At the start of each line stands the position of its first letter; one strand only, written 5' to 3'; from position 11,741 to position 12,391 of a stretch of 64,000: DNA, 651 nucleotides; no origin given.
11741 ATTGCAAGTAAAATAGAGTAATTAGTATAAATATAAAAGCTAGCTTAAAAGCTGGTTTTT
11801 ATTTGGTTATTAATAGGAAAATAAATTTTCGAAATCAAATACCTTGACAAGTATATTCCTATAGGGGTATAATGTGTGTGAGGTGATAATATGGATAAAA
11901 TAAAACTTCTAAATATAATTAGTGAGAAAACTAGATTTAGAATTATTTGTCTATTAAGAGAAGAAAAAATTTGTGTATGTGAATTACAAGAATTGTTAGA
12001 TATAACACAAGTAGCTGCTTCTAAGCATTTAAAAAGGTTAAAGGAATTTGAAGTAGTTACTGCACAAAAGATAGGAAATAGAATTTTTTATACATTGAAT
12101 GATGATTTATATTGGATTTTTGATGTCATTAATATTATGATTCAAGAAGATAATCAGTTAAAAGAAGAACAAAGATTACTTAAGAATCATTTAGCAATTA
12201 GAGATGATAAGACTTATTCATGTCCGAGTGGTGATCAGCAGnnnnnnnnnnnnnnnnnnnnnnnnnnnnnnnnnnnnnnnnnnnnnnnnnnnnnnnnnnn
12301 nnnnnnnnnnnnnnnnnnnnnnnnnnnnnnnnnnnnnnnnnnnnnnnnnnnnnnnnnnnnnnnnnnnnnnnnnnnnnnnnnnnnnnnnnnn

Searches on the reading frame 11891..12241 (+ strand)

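Call 12: search_protein_families(library=pfam, max_evalue=0.01, proteins=[window:11891-12241:+])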
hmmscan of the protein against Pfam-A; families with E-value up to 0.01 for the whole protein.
window:11891-12241:+ (117 aa): 4 families
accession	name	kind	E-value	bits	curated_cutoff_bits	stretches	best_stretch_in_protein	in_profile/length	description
PF01022.26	HTH_5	-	3.6e-11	43.2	22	1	13-57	2-46/47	Bacterial regulatory protein, arsR family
PF12840.13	HTH_20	-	0.00074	19.9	27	1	11-52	2-44/51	Helix-turn-helix domain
PF24033.1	DUF7342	-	0.0034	17.8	31.6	1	31-91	22-83/150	Family of unknown function (DUF7342)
PF09218.15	DUF1959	-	0.0048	17.5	24.3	1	18-92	15-86/116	Domain of unknown function (DUF1959)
